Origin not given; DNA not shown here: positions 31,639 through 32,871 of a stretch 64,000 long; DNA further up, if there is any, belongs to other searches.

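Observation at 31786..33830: Candidate AbiE-like NTase pair #1 with an unusually large partner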

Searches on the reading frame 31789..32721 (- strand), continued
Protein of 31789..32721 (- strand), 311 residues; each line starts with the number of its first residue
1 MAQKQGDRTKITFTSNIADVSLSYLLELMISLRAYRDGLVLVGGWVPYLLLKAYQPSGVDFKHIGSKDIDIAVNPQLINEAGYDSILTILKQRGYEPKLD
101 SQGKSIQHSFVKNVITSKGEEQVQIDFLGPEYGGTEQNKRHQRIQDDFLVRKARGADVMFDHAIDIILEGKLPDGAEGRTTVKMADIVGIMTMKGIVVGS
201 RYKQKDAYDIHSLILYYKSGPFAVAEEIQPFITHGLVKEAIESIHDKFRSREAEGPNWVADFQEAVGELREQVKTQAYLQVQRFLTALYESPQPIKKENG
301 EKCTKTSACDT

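Call 42: find_related_loci(query=A1, collection=genome_contigs, flank=5000)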
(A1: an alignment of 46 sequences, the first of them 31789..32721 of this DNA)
Query A1 (311 aa) in genome_contigs; peptide patterns used: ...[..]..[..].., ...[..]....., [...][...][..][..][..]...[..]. (x = any residue, [..] = any of these).
472 stretches matched a pattern; 425 encode a relative of the query (tblastn E <= 1e-3); the best 80 are kept; 80 distinct loci.
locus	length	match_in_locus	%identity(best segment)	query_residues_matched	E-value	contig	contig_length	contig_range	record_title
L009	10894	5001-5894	82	1-298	5e-170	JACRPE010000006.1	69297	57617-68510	MAG: Candidatus Roizmanbacteria bacterium isolate NC_groundwater_1979_Pr3_S-0.2um_40_30 scaffold_206278, whole genome sh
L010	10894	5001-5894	82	1-298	6e-170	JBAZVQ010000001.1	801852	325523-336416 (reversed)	MAG: Patescibacteria group bacterium isolate SO_2017_GW1_256 NODE_40_length_801852_cov_10.114443_OW334_2017, whole genom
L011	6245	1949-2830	82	1-294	3e-169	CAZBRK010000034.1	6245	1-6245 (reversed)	MAG TPA_asm: uncultured Pseudomonadales bacterium isolate binchicken_co243_137 genome assembly, contig: NODE_12268_lengt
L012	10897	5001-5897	81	1-300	4e-167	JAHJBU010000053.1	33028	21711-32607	MAG: Patescibacteria group bacterium isolate Modern_marine.mb.272 Modern_marine.mb.272_k141_1128912, whole genome shotgu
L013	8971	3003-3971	74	1-311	1e-163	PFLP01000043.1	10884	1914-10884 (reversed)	MAG: Candidatus Pacebacteria bacterium CG_4_10_14_0_8_um_filter_42_14 CG_4_10_14_0.8_um_filter_scaffold_4506_c, whole ge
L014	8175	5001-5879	81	1-292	6e-163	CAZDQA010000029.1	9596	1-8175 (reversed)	MAG TPA_asm: uncultured Pseudomonadales bacterium isolate binchicken_co220_119 genome assembly, contig: NODE_4711_length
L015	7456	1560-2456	81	1-299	2e-166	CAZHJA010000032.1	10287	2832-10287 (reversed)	MAG TPA_asm: uncultured Gammaproteobacteria bacterium isolate binchicken_co181_24 genome assembly, contig: NODE_12912_le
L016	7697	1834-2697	66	8-301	1e-131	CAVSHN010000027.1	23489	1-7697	MAG: uncultured Chloroflexia bacterium isolate MFD01476.bin.2.21 genome assembly, contig: contig_80066, whole genome sho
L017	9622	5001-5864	66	8-301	1e-131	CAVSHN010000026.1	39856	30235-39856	MAG: uncultured Chloroflexia bacterium isolate MFD01476.bin.2.21 genome assembly, contig: contig_80065, whole genome sho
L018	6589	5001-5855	53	6-293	8e-96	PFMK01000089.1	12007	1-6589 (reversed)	MAG: Candidatus Gottesmanbacteria bacterium CG_4_10_14_0_8_um_filter_37_24 CG_4_10_14_0.8_um_filter_scaffold_5091_c, who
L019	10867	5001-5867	48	5-306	3e-92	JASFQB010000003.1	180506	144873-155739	MAG: Candidatus Woesebacteria bacterium isolate D0819S12metaG_Bin_714 D0819S12metaG_FD_scaffold_3_c1, whole genome shotg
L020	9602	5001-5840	48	15-289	6e-85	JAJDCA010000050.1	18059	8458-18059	MAG: Candidatus Omnitrophota bacterium isolate OFTM38 OFTM38_49, whole genome shotgun sequence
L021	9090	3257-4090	49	17-288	1e-84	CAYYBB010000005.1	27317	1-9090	MAG TPA_asm: uncultured Actinomycetota bacterium isolate SRP093185_co1_77 genome assembly, contig: NODE_937_length_27317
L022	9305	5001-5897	46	8-288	8e-85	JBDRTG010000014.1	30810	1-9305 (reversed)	MAG: bacterium isolate MEGAHIT-group-3.50 k141_813958, whole genome shotgun sequence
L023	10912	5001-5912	43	8-309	3e-82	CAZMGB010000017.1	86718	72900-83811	MAG TPA_asm: uncultured Dehalococcoidia bacterium isolate SRP323688_co1_256 genome assembly, contig: NODE_550_length_867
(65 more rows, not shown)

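Call 57: search_dna_similar(query=window:31789-32721:-, collection=plasmids, mode=protein, max_evalue=0.001, max_rows=15)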
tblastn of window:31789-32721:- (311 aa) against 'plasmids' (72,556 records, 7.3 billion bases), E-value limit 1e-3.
Records with a match: 72; places in all: 72; records where one place covers at least 80% of the query: 59.
Best place of each record, by identity: <60% 72.
By first word of the organism name: Ralstonia 21; Rhizobium 9; Agrobacterium 7; Sphingomonas 4; Enterobacteriaceae 2; Sphingobium 2; Klebsiella 2; Shinella 2; Roseivivax 2; Variovorax 1; and 20 more.
By predicted mobility (MOB-suite, as given by PLSDB): non-mobilizable 43; conjugative 21; mobilizable 8.
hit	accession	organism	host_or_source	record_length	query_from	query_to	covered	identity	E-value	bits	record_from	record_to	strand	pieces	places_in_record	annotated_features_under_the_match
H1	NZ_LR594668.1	Variovorax sp. SRS16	linuron-contaminated soil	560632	23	311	93%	30.3%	7e-29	124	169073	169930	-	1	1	hypothetical protein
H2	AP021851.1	Deinococcus grandis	-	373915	11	293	91%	30.7%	1e-29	126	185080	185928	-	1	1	hypothetical protein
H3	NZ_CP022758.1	Ralstonia solanacearum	Solanum tuberosum,single cell,Potato ...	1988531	23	288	86%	31.5%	8e-30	126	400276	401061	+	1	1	none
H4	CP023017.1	Ralstonia solanacearum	Solanum tuberosum,single cell,Potato ...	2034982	23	288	86%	31.5%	8e-30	126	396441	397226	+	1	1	none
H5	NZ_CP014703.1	Ralstonia solanacearum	Solanum tuberosum,cell culture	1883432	23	288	86%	31.5%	9e-30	126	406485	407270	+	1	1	none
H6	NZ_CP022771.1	Ralstonia solanacearum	Solanum tuberosum,single cell,Potato ...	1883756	23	288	86%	31.5%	9e-30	126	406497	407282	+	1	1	none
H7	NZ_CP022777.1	Ralstonia solanacearum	Solanum tuberosum,single cell,Potato ...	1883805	23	288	86%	31.5%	9e-30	126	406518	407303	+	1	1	none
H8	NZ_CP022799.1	Ralstonia solanacearum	Solanum tuberosum,single cell,Potato ...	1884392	23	288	86%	31.5%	9e-30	126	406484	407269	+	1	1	none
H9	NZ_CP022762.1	Ralstonia solanacearum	Solanum tuberosum,single cell,Potato ...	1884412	23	288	86%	31.5%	9e-30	126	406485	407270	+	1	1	none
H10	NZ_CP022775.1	Ralstonia solanacearum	Solanum tuberosum,single cell,Potato ...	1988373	23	288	86%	31.5%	9e-30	126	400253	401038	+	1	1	none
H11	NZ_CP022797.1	Ralstonia solanacearum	Solanum tuberosum,single cell,Potato ...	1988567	23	288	86%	31.5%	9e-30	126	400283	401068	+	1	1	none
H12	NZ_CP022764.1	Ralstonia solanacearum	Solanum tuberosum,single cell,Potato ...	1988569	23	288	86%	31.5%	9e-30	126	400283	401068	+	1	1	none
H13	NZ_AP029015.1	Ralstonia pseudosolanacearum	-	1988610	23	288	86%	31.5%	9e-30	126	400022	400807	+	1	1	none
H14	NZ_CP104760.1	Pantoea piersonii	Homo sapiens,Cell culture,Unstimulated ...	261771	23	288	86%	31.4%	3e-24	110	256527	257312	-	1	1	nucleotidyl transferase AbiEii/AbiGii toxin family protein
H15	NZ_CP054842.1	Comamonas antarctica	whole organism,R2A medium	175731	2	288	92%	29.0%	9e-30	126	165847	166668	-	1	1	hypothetical protein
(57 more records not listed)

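Call 58: search_dna_similar(query=window:31789-32721:-, collection=phages, mode=protein, max_evalue=0.001, max_rows=15)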
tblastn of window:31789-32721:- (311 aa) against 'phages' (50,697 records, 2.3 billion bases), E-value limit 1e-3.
No match.

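Call 59: get_annotated_region(hit=H14, flank=4000)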
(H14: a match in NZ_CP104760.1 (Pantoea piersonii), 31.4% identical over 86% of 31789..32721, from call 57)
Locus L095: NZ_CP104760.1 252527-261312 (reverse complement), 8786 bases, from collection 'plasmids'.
description: Pantoea piersonii strain GABEKP28 plasmid pGABEKP28_2, complete sequence
organism: Pantoea piersonii (NCBI taxid 2364647)
taxonomy: Bacteria; Pseudomonadota; Gammaproteobacteria; Enterobacterales; Erwiniaceae; Pantoea; Pantoea piersonii
host: -; source: Homo sapiens,Cell culture,Unstimulated saliva,Unstimulated saliva; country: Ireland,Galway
typing (MOB-suite, as given by PLSDB): non-mobilizable; replicon rep_cluster_2061
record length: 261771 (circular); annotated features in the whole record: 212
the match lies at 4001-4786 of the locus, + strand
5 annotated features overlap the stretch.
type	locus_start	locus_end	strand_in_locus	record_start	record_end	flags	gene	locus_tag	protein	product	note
CDS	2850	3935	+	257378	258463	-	-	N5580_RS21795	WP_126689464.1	type IV toxin-antitoxin system AbiEi family antitoxin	-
CDS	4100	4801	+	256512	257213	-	-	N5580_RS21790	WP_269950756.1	nucleotidyl transferase AbiEii/AbiGii toxin family protein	-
CDS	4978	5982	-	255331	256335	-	-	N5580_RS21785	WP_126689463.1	hypothetical protein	-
CDS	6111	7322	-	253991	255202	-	-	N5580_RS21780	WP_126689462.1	PcfJ domain-containing protein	-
CDS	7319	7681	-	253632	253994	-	-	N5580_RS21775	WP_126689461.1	hypothetical protein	-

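Call 60: get_annotated_region(hit=H2, flank=4000)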
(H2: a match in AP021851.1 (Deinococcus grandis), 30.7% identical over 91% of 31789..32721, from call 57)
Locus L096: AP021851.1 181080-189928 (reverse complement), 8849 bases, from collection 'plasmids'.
description: Deinococcus grandis ATCC 43672 plasmid: pDEGR-2 DNA, complete genome
organism: Deinococcus grandis (NCBI taxid 57498)
taxonomy: Bacteria; Deinococcota; Deinococci; Deinococcales; Deinococcaceae; Deinococcus; Deinococcus grandis
host: -; source: -; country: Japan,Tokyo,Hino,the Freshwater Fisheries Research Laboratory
typing (MOB-suite, as given by PLSDB): non-mobilizable
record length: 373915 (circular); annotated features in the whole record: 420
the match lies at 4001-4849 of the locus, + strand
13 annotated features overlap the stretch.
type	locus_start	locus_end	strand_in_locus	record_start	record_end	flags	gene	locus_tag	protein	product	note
CDS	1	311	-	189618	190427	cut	-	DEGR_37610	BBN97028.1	hypothetical protein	-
CDS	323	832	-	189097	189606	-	-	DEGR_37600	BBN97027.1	hypothetical protein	-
CDS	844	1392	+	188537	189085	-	-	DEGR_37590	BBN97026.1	hypothetical protein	-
CDS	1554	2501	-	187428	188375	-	-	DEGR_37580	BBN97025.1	hypothetical protein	-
CDS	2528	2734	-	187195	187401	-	-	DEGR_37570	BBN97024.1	hypothetical protein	-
CDS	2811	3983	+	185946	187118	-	-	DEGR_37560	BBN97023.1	hypothetical protein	-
CDS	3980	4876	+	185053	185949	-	-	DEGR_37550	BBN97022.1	hypothetical protein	-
CDS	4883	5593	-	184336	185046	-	-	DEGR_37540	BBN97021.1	hypothetical protein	-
CDS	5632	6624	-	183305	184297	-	-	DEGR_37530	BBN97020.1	hypothetical protein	-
CDS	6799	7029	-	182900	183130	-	-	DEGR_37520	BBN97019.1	hypothetical protein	-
CDS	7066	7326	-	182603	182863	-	-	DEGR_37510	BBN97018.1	hypothetical protein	-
CDS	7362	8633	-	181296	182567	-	-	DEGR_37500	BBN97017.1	hypothetical protein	-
CDS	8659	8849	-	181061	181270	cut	-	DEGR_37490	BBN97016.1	hypothetical protein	-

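Call 62: search_protein_families(library=pfam, proteins=[L095:2850-3932:+, L095:3980-4798:+, L096:2811-3980:+, L096:3980-4873:+], max_evalue=0.1)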
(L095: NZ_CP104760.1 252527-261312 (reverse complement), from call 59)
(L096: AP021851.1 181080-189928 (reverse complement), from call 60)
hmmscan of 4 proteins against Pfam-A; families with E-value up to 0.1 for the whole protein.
L095:2850-3932:+ (361 aa): 1 family
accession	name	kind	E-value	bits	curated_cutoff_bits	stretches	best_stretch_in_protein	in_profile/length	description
PF09952.14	AbiEi_2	-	2.9e-06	28.1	21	1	212-357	4-140/143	Transcriptional regulator, AbiEi antitoxin, Type IV TA system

L095:3980-4798:+ (273 aa): 1 family
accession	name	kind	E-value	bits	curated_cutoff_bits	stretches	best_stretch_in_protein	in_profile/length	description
PF08843.17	AbiEii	-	7.9e-06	26.4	22.5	1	144-225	127-192/238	Nucleotidyl transferase AbiEii toxin, Type IV TA system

L096:2811-3980:+ (390 aa): 4 families
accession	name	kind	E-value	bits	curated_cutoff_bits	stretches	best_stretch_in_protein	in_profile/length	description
PF12802.13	MarR_2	-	0.00018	22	27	1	163-209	7-52/61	MarR family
PF09952.14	AbiEi_2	-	0.00039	21.2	21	1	215-364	1-142/143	Transcriptional regulator, AbiEi antitoxin, Type IV TA system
PF25213.1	HVO_A0261_N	-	0.0019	18.5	35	1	164-217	11-64/86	HVO_A0261 N-terminal domain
PF09339.16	HTH_IclR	-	0.0057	16.8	22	1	163-208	5-49/52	IclR helix-turn-helix domain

L096:3980-4873:+ (298 aa): 1 family
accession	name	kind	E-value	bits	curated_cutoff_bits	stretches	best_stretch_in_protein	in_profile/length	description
PF08843.17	AbiEii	-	1.8e-06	28.5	22.5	1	29-226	8-186/238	Nucleotidyl transferase AbiEii toxin, Type IV TA system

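Call 76: search_solved_structures(query=L096:3980-4873:+, max_evalue=10, show_alignments=3)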
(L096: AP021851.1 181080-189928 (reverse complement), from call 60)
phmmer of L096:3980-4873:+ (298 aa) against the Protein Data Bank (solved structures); distinct sequences matched with E-value up to 10: 0.

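Call 78: search_protein_families(library=padloc, proteins=[L095:2850-3932:+, L095:3980-4798:+], max_evalue=0.01)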
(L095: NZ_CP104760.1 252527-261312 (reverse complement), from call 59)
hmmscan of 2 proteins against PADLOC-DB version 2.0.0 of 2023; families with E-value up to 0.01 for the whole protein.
L095:2850-3932:+ (361 aa): 0 families

L095:3980-4798:+ (273 aa): 2 families
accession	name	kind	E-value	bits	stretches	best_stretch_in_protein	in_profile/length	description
PDLC02307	AbiEii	-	2.3e-05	22.3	1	158-196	112-150/219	AbiEii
PDLC02313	AbiEii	-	0.0011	16.6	1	157-193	155-191/254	AbiEii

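Call 82: search_protein_representatives(alignment_id=A1)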
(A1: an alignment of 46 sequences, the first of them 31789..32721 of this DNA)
Query: 46 sequences, 284 profile positions. Proteins with E-value up to 0.001 (for the whole library): 2323; up to 1e-10: 1110; up to 1e-30: 272. The best 150 are listed.
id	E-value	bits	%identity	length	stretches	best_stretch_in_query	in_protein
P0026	3.0e-133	459.9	-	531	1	4-283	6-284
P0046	2.0e-131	453.9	-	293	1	3-282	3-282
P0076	9.2e-121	418.9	-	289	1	4-283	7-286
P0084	3.3e-116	404.0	-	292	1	4-282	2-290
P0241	4.3e-100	351.1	-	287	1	5-283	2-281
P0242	2.7e-93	328.8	-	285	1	5-283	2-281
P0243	4.4e-93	328.1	-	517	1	27-278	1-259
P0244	1.4e-92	326.5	-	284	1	5-283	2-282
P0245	3.6e-91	321.8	-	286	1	5-282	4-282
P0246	1.3e-89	316.7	-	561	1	5-281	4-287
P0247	5.5e-89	314.7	-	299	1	5-282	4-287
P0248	2.8e-86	305.8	-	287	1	4-283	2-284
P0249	3.2e-85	302.3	-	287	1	4-282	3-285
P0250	5.7e-85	301.5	-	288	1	5-282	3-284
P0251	4.1e-82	292.1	-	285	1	8-279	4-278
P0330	4.2e-51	190.3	-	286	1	7-282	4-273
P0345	2.0e-47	178.3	-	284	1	16-282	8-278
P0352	2.5e-46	174.7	-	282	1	6-282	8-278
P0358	9.7e-46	172.7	-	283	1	8-282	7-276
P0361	1.6e-45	172.0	-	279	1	5-281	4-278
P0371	2.1e-44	168.4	-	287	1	5-282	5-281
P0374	3.3e-44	167.7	-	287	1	11-282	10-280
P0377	1.3e-43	165.8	-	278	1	6-281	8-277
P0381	5.2e-43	163.8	-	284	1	17-281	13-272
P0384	1.0e-42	162.8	-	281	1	14-282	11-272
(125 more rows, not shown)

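Call 83: search_protein_families(library=pfam, proteins=[P0330, P0345, P0352, P0358, P0361, P0371, P0374, P0377, P0381, P0384], max_evalue=0.01)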
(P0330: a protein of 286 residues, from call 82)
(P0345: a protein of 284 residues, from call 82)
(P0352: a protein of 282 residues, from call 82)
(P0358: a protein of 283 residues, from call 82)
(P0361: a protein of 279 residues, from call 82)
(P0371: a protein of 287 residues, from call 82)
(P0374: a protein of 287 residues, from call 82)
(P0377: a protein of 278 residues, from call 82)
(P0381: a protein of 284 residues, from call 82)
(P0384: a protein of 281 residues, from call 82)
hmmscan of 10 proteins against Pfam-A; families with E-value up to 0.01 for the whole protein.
P0330 (286 aa): 1 family
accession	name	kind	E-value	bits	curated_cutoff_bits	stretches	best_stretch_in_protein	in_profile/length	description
PF08843.17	AbiEii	-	0.00066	20.1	22.5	1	56-212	34-185/238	Nucleotidyl transferase AbiEii toxin, Type IV TA system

P0345 (284 aa): 0 families

P0352 (282 aa): 2 families
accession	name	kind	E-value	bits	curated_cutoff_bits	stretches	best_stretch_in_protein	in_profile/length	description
PF08843.17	AbiEii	-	0.003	17.9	22.5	0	166-223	128-191/238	Nucleotidyl transferase AbiEii toxin, Type IV TA system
PF09970.15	DUF2204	-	0.0046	17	20.3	0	165-190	111-136/181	Nucleotidyl transferase of unknown function (DUF2204)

P0358 (283 aa): 2 families
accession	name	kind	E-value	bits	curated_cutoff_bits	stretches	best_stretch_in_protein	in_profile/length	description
PF08843.17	AbiEii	-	1.1e-07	32.5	22.5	1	54-232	30-192/238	Nucleotidyl transferase AbiEii toxin, Type IV TA system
PF12281.14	NTP_transf_8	-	1.4e-05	25.7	26.3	1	52-192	40-190/218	Nucleotidyltransferase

P0361 (279 aa): 1 family
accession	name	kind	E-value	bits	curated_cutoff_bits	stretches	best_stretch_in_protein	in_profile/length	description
PF08843.17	AbiEii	-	0.0018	18.7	22.5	1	61-212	34-173/238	Nucleotidyl transferase AbiEii toxin, Type IV TA system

P0371 (287 aa): 1 family
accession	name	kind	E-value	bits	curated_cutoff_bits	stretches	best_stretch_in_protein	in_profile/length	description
PF08843.17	AbiEii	-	0.00032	21.1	22.5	1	59-238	34-192/238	Nucleotidyl transferase AbiEii toxin, Type IV TA system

P0374 (287 aa): 1 family
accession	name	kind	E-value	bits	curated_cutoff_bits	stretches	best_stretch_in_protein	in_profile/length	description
PF08843.17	AbiEii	-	4.8e-05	23.9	22.5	1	58-225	34-191/238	Nucleotidyl transferase AbiEii toxin, Type IV TA system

P0377 (278 aa): 1 family
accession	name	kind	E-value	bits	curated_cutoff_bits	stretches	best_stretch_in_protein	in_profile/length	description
PF08843.17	AbiEii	-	0.0004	20.8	22.5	1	172-233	133-199/238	Nucleotidyl transferase AbiEii toxin, Type IV TA system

P0381 (284 aa): 1 family
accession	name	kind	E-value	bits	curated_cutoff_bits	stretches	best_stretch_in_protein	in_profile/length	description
PF08843.17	AbiEii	-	0.0065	16.9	22.5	0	161-238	128-192/238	Nucleotidyl transferase AbiEii toxin, Type IV TA system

P0384 (281 aa): 1 family
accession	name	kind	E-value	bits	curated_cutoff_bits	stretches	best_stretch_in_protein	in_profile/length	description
PF08843.17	AbiEii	-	2.8e-07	31.2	22.5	1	56-241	34-216/238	Nucleotidyl transferase AbiEii toxin, Type IV TA system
